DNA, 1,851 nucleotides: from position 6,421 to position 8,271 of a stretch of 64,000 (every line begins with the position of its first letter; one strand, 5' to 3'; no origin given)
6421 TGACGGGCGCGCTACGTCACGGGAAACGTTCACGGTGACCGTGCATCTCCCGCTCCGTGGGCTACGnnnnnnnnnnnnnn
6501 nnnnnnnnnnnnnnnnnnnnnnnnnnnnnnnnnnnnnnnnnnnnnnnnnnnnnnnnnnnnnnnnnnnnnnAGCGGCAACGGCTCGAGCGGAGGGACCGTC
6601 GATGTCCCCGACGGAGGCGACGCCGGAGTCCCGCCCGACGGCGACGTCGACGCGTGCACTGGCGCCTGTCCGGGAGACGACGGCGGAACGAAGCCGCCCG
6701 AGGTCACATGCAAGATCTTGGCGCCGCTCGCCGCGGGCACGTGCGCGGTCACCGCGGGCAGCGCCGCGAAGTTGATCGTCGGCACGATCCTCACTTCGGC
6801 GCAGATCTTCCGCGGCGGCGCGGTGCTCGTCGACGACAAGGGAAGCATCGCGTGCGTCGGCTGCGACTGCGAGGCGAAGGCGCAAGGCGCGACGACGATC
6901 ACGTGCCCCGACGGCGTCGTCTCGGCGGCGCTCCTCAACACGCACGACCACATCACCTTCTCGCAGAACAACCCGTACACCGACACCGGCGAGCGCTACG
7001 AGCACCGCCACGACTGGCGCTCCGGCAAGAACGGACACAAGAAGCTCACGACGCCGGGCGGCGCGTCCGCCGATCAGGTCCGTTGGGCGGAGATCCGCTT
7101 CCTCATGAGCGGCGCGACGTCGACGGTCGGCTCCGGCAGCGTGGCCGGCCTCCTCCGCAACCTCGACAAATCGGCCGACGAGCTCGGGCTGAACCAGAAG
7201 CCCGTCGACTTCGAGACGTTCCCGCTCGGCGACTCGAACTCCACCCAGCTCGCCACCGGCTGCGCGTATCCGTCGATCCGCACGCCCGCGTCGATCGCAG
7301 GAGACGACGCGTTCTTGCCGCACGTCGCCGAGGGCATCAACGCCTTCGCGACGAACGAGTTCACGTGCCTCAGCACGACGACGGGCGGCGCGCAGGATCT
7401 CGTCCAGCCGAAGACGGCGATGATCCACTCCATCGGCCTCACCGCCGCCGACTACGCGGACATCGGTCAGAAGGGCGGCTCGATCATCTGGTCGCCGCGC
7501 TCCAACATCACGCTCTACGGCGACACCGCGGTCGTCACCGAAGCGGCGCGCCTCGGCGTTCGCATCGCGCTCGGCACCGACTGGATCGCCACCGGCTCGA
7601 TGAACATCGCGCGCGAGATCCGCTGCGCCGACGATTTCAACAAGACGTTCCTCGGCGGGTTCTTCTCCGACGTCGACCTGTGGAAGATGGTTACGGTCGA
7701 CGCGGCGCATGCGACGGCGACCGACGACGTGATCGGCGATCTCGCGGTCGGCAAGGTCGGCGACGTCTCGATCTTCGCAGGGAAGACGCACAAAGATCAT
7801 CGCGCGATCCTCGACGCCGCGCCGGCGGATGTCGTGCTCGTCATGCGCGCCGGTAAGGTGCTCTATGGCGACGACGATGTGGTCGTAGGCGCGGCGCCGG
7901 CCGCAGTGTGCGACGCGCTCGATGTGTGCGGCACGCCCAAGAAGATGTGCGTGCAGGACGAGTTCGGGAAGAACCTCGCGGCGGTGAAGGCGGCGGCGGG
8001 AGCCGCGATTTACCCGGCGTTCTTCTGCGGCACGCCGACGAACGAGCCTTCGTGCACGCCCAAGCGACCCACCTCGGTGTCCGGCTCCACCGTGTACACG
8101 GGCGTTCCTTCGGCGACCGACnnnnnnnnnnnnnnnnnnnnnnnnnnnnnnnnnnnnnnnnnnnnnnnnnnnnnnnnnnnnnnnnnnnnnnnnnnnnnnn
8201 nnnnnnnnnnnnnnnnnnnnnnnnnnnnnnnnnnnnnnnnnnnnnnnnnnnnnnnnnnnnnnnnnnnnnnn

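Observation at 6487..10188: Giant lipoprotein combining an amidohydrolase catalytic domain, thrombospondin type-3 Ca-binding repeats and a lamin-tail domain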

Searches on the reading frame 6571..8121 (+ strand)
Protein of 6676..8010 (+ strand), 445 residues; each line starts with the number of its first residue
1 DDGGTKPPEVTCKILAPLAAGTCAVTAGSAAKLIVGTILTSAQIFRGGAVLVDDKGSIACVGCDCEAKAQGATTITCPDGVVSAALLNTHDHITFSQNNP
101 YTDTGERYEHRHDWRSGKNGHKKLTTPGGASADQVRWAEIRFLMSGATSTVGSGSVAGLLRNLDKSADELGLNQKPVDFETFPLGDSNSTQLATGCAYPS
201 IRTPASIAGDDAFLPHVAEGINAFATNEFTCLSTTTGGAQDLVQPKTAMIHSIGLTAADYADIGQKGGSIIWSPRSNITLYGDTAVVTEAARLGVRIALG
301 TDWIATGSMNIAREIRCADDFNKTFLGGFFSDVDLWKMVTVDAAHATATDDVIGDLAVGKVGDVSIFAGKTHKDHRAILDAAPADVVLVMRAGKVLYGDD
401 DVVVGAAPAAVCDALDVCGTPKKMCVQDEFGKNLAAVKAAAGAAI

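Call 8: search_solved_structures(query=window:6676-8010:+, max_evalue=0.01, show_alignments=2)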
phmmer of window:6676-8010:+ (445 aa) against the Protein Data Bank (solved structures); distinct sequences matched with E-value up to 0.01: 8.
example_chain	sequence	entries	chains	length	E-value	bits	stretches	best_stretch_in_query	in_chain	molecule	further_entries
4dyk_A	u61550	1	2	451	3.8e-07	32.5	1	242-367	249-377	AMIDOHYDROLASE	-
4gbd_A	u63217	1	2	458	4e-07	32.4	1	242-367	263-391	Putative uncharacterized protein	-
4dzh_A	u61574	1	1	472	1.8e-05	27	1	242-364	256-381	AMIDOHYDROLASE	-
4f0r_A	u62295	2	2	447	1.8e-05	27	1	242-364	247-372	5-methylthioadenosine/S-adenosylhomocysteine deaminase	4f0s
3e0l_A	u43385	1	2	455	4e-05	25.8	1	239-368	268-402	Guanine deaminase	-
2uz9_A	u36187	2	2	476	4.3e-05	25.7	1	239-368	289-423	GUANINE DEAMINASE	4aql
2imr_A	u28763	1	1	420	5.2e-05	25.4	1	245-318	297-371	Hypothetical protein DR_0824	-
3lnp_A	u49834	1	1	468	0.00011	24.4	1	247-367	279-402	Amidohydrolase family Protein OLEI01672_1_465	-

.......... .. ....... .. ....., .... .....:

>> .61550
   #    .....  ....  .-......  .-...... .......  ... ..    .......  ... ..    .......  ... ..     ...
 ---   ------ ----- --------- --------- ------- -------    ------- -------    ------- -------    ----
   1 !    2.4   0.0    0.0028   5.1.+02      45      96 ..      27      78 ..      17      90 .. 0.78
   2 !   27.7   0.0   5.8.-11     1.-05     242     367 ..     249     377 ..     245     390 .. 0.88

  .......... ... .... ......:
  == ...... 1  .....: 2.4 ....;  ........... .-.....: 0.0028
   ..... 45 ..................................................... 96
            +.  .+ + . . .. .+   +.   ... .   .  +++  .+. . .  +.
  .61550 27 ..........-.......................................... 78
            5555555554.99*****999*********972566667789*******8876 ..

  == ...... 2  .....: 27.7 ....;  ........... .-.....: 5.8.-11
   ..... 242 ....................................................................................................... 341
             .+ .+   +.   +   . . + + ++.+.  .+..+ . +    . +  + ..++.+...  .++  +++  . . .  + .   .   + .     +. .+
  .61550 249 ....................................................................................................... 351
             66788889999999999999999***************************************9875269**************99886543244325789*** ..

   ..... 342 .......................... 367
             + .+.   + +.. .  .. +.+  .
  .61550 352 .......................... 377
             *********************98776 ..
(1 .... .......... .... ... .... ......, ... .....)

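Call 29: predict_structure(alignment_id=A1)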
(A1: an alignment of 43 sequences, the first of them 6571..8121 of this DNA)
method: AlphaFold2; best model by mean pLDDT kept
length: 517 residues; sequences in the alignment: 43
mean_pLDDT: 87.9   pTM: 0.89
mean pLDDT of the five models: 87.9, 87.5, 86.3, 85.1, 84.7
residues with pLDDT >= 90: 372; 70-90: 95; 50-70: 12; < 50: 38
segments of 3 or more residues with pLDDT < 50: 1-38
pLDDT, mean of each block of 10 residues (from residue 1): 33 33 36 46 96 97 98 98 98 98 98 98 81 79 92 91 81 91 87 88 89 94 94 97 97 91 95 95 94 96 95 89 96 83 77 94 95 98 98 98 96 95 98 97 92 95 91 84 77 86 90 85
secondary structure, 60 per line:
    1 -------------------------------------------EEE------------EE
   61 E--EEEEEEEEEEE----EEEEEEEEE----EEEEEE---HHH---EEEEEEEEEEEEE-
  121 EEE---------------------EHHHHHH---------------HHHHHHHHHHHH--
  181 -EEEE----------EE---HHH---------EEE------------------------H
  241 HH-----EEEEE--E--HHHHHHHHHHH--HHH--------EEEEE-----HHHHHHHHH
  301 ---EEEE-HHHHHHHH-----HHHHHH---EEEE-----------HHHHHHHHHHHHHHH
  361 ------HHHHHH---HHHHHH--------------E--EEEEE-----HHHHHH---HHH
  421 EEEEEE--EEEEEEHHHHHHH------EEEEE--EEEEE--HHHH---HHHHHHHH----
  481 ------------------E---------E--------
elements in order: E44-46 E59-61 E64-74 E79-87 E92-97 E107-119 E121-123 H146-151 H167-178 E182-185 E213-215 E248-252 H258-268 E282-286 H292-300 E304-307 H309-316 H322-327 E331-334 H346-360 H367-372 H376-381 E399-403 H409-414 E421-426 E429-434 H435-441 E448-452 E455-459 H462-465 H469-476
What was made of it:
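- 6571..6696 (+): Flexible acidic Gly/Asp/Pro-rich tether, aa 29-70. It is shorter than in most homologues and lacks their DUF4215 Cys-rich repeat. AF2 pLDDT is below 50 for model residues 1-38 (call 29).
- The head model is confident (pLDDT 87.9, pTM 0.89; call 29).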

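Call 34: fold_search(model_id=the predicted structure, library=pdb)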
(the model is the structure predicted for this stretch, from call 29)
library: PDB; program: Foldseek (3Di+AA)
matches with E <= 10: 793; with E <= 0.001: 350
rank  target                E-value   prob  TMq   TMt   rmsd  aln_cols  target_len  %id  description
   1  4dzh                  6.6e-20  1.00  0.50  0.58   7.6       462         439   18  Crystal structure of an adenosine deaminase from xanthomonas campestris (target nysgrc-200456) with bound zn (released 2012-03-21)
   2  6sj0_A                6.2e-19  1.00  0.52  0.54  10.0       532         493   17  Amidohydrolase, AHS (released 2020-01-15)
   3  4f0r                  1.4e-18  1.00  0.47  0.55   8.6       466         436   17  Crystal structure of an adenosine deaminase homolog from Chromobacterium violaceum (target NYSGRC-019589) bound Zn and 5 (released 2012-06-06)
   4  4gbd_A                1.5e-18  1.00  0.51  0.60   9.2       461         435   18  Crystal Structure Of Adenosine Deaminase From Pseudomonas Aeruginosa Pao1 with bound Zn and methylthio-coformycin (released 2013-06-12)
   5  4v1x_A                1.6e-18  1.00  0.51  0.55   6.5       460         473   14  The structure of the hexameric atrazine chlorohydrolase, AtzA (released 2015-03-11)
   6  4dyk_A                2.9e-18  1.00  0.52  0.61   8.9       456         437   18  Crystal structure of an adenosine deaminase from pseudomonas aeruginosa pao1 (target nysgrc-200449) with bound zn (released 2012-03-14)
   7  4f0s                  4.2e-18  1.00  0.50  0.59   7.6       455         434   17  Crystal structure of an adenosine deaminase homolog from Chromobacterium violaceum (target NYSGRC-019589) with bound ino (released 2012-06-06)
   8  4v1x_E                4.7e-18  1.00  0.51  0.55   6.8       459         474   15  The structure of the hexameric atrazine chlorohydrolase, AtzA (released 2015-03-11)
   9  6sj0_B                5.6e-18  1.00  0.51  0.53   8.2       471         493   19  Amidohydrolase, AHS (released 2020-01-15)
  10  6sj2_B                6.7e-18  1.00  0.49  0.51   8.4       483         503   19  Amidohydrolase, AHS with 3-HAA (released 2020-01-15)
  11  4v1x_B                1.3e-17  1.00  0.51  0.55   7.3       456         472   15  The structure of the hexameric atrazine chlorohydrolase, AtzA (released 2015-03-11)
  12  4gbd_B                1.3e-17  1.00  0.49  0.58   9.6       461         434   18  Crystal Structure Of Adenosine Deaminase From Pseudomonas Aeruginosa Pao1 with bound Zn and methylthio-coformycin (released 2013-06-12)
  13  4lh8_A                1.8e-17  1.00  0.50  0.56  10.0       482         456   15  Triazine hydrolase from Arthobacter aurescens modified for maximum expression in E.coli (released 2014-05-21)
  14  5hmf_A                2.1e-17  1.00  0.51  0.57  10.0       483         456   14  Crystal structure of triazine hydrolase variant (P214T/Y215H/E241Q) (released 2016-11-02)
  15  4l9x_A                2.5e-17  1.00  0.50  0.56   9.1       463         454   15  Triazine hydrolase from Arthobacter aurescens modified for maximum expression in E.coli (released 2014-05-21)
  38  3mtw                  1.7e-14  1.00  0.41  0.50   7.8       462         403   14  Crystal structure of L-Lysine, L-Arginine carboxypeptidase Cc2672 from Caulobacter Crescentus CB15 complexed with N-meth (released 2010-07-28)
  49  2qs8_A                2.9e-13  1.00  0.39  0.47   9.1       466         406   14  Crystal structure of a Xaa-Pro dipeptidase with bound methionine in the active site (released 2007-08-21)
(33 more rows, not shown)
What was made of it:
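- On Amidohydrolase superfamily (Pfam Amidohydro_1, PF01979): Foldseek gives E 6.6e-20 to solved amidohydrolases (call 34).
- Its top 37 Foldseek PDB hits are all enzymes of the cog0402 clade or close relatives: adenosine/MTA deaminases, AtzA, TrzN, isocytosine and guanine deaminases, and the amidohydrolase AHS (call 34). Those hits rank below about 37 cog0402-type hits and have lower TM-scores (0.39-0.43) (call 34).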

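Call 41: find_related_loci(query=A1, collection=genome_contigs, flank=6000)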
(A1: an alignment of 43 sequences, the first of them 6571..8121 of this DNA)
Query A1 (517 aa) in genome_contigs; peptide patterns used: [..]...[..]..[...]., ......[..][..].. (x = any residue, [..] = any of these).
600 stretches matched a pattern (row limit reached: there are more); 568 encode a relative of the query (tblastn E <= 1e-3); the best 80 are kept; 80 distinct loci.
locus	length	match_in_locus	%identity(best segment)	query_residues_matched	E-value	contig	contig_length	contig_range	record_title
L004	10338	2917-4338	75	44-517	0e+0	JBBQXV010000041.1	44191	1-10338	MAG: Polyangiales bacterium isolate Co_metawrap_2134 Cmw_2134_k141_9318037_length_44191_cov_9.9789, whole genome shotgun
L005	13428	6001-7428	69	42-517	0e+0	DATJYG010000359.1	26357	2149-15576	MAG TPA_asm: Polyangiaceae bacterium isolate SMAG_U15146 k141_3324005, whole genome shotgun sequence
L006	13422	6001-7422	67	44-517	0e+0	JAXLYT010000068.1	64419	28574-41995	MAG: Byssovorax sp. isolate STL-MYX20 C2.183.fa-68, whole genome shotgun sequence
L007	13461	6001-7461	64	33-517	0e+0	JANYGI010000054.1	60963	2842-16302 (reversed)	MAG: Byssovorax sp. isolate 341R_metabinner_12 341R_k141_575010, whole genome shotgun sequence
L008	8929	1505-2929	65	44-517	0e+0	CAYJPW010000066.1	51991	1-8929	MAG TPA_asm: uncultured Polyangiaceae bacterium isolate ERP124720_co1_193 genome assembly, contig: NODE_912_length_51991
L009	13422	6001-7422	62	45-517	0e+0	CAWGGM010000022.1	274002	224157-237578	MAG: uncultured proteobacterium isolate MFD02923.bin.1.35 genome assembly, contig: contig_8134, whole genome shotgun seq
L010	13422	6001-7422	62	45-517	0e+0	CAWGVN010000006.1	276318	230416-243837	MAG: uncultured delta proteobacterium isolate MFD02416.bin.1.415 genome assembly, contig: contig_80316, whole genome sho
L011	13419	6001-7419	61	45-517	0e+0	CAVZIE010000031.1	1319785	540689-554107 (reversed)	MAG: uncultured delta proteobacterium isolate MFD02416.bin.2.211 genome assembly, contig: contig_6673, whole genome shot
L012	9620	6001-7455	59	20-517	0e+0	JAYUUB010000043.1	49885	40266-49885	MAG: Polyangiaceae bacterium isolate GL122_DN_metabat_25 GL122_DN_metabat_25_42, whole genome shotgun sequence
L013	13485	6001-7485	60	23-517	0e+0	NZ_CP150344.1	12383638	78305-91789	Sorangium sp. So ce513 chromosome, complete genome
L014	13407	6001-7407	57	44-517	0e+0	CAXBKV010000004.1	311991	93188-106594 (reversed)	MAG TPA_asm: uncultured Kofleriaceae bacterium isolate ERR2762116_concoct_33 genome assembly, contig: ERZ3422114.51, who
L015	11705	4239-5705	59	36-517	0e+0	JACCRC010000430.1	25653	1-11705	MAG: Deltaproteobacteria bacterium isolate MGR_bin12 SD2897-2912_k127_8223596, whole genome shotgun sequence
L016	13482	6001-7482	60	23-517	0e+0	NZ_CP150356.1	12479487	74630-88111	Sorangium sp. So ce1014 chromosome, complete genome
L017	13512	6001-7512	59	8-517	0e+0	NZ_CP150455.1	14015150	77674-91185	Sorangium sp. So ce131 chromosome, complete genome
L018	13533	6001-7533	57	2-517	0e+0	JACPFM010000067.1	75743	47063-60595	MAG: Deltaproteobacteria bacterium isolate NC_groundwater_361_Ag_B-0.1um_71_13 GD18-4_B1_scaffold_346740, whole genome s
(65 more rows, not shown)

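Call 43: search_protein_representatives(protein=window:6700-7986:+)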
Query: 429 residues. Proteins with E-value up to 0.001 (for the whole library): 3050; up to 1e-10: 1829; up to 1e-30: 733. The best 150 are listed.
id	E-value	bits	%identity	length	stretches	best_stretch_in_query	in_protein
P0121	1.1e-197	673.4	69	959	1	3-428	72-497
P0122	4.3e-165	566.0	58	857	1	1-427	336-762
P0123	1.4e-162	557.7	61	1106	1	1-426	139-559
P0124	1.1e-159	548.3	58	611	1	1-414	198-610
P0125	3.4e-159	546.6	61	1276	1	8-428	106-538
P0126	1.2e-155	534.9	57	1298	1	3-427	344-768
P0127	2.6e-152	523.9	55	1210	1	3-428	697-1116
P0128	1.5e-150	518.1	57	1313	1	1-426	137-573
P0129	3.6e-150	516.9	59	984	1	8-422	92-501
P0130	6.6e-149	512.7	55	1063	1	7-427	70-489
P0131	1.7e-145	501.4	54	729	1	2-427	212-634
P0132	5.2e-145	499.9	55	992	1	3-427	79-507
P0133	2.5e-144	497.6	55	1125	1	1-428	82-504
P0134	8.5e-144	495.9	51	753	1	2-428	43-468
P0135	9.8e-144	495.7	52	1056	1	2-428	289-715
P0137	8.0e-143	492.7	57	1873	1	8-428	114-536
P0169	2.9e-124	431.5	54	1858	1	4-427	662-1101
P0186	4.0e-120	417.9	49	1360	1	2-428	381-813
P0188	5.8e-120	417.4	52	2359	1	7-419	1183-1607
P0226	5.7e-113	394.3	48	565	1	8-428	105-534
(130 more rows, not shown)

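Call 44: search_protein_families(library=pfam, proteins=[P0127, P0137, P0169, P0188, P0186, P0124, P0226], max_evalue=0.001)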
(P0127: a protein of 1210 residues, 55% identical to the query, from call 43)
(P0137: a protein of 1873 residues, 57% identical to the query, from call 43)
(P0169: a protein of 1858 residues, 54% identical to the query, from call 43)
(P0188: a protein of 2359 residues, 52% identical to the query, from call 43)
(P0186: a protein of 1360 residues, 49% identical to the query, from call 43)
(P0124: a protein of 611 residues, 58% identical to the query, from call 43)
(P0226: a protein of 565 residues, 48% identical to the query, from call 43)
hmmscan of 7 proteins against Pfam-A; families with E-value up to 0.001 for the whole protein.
P0127 (1210 aa): 4 families
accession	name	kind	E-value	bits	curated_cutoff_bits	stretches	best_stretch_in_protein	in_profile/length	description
PF01979.26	Amidohydro_1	-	1.1e-14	54.8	25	1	972-1079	237-345/345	Amidohydrolase family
PF07969.17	Amidohydro_3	-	1e-07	32.3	29.7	1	971-1080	360-472/472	Amidohydrolase family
PF02412.23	TSP_3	-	4.7e-07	29.8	25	1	1161-1181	13-33/36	Thrombospondin type 3 repeat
PF13360.13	PQQ_2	-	7.6e-06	26.2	27.6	0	505-574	67-126/233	Outer membrane protein assembly factor BamB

P0137 (1873 aa): 4 families
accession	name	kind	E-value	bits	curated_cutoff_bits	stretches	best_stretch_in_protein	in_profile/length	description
PF00932.25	LTD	-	8.6e-16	58.7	34.3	1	1692-1816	5-108/109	Lamin Tail Domain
PF13948.11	DUF4215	-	4.1e-11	43.4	27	1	60-97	13-47/47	Domain of unknown function (DUF4215)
PF02412.23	TSP_3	-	7.2e-09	35.6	25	1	624-675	2-36/36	Thrombospondin type 3 repeat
PF01979.26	Amidohydro_1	-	7.5e-08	32.4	25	1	337-475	185-324/345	Amidohydrolase family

P0169 (1858 aa): 8 families
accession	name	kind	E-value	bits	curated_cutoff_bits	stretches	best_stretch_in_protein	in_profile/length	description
PF00041.27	fn3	-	6.2e-58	193.4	25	6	29-108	1-81/84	Fibronectin type III domain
PF16656.11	Pur_ac_phosph_N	-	5.5e-18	65.8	30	1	128-195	7-83/93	Purple acid Phosphatase, N-terminal domain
PF25059.1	FN3_DSCAM-DSCAML_C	-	1.6e-12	48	39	0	150-213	25-82/89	DSCAM/DSCAML C-terminal Fn3-like domain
PF00932.25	LTD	-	1.1e-10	42.2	34.3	1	1663-1749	6-74/109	Lamin Tail Domain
PF01979.26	Amidohydro_1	-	1.8e-09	37.7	25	1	933-1060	215-344/345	Amidohydrolase family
PF02412.23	TSP_3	-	9.6e-09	35.2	25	2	1148-1167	15-34/36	Thrombospondin type 3 repeat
PF10179.15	NDNF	-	6.6e-06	26.6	27.3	0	354-382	85-113/127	Neuron-derived neurotrophic factor, first Fn(III) domain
PF13948.11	DUF4215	-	0.00011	22.8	27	0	620-649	18-46/47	Domain of unknown function (DUF4215)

P0188 (2359 aa): 4 families
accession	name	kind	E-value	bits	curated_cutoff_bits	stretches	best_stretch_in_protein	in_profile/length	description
PF13948.11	DUF4215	-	7e-101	330.8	27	8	33-62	19-47/47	Domain of unknown function (DUF4215)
PF01979.26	Amidohydro_1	-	9.8e-15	55.1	25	1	1411-1575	175-343/345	Amidohydrolase family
PF00932.25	LTD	-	1.6e-10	41.8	34.3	1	2166-2246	4-74/109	Lamin Tail Domain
PF07969.17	Amidohydro_3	-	1.1e-08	35.4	29.7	1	1465-1578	357-472/472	Amidohydrolase family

P0186 (1360 aa): 3 families
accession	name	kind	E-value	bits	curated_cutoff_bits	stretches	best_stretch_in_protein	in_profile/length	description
PF01979.26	Amidohydro_1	-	8.9e-15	55.2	25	1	621-768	194-342/345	Amidohydrolase family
PF02412.23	TSP_3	-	1.4e-13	50.7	25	1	886-932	2-36/36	Thrombospondin type 3 repeat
PF07969.17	Amidohydro_3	-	1.1e-06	28.8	29.7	1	657-768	356-468/472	Amidohydrolase family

P0124 (611 aa): 3 families
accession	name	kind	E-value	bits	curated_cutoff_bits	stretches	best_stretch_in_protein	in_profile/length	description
PF13948.11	DUF4215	-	5.3e-22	78.3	27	4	161-193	17-46/47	Domain of unknown function (DUF4215)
PF01979.26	Amidohydro_1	-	2.2e-16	60.5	25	1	480-584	240-344/345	Amidohydrolase family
PF07969.17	Amidohydro_3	-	7.4e-06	26.1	29.7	1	526-586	414-472/472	Amidohydrolase family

P0226 (565 aa): 2 families
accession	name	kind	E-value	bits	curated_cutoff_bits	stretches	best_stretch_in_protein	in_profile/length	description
PF01979.26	Amidohydro_1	-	2.2e-15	57.2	25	1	337-477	185-340/345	Amidohydrolase family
PF07969.17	Amidohydro_3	-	1.6e-10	41.5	29.7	1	335-495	302-472/472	Amidohydrolase family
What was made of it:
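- The core Amidohydro-TSP3-...-LTD order is kept even in variants with extra N-terminal domains (call 44).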
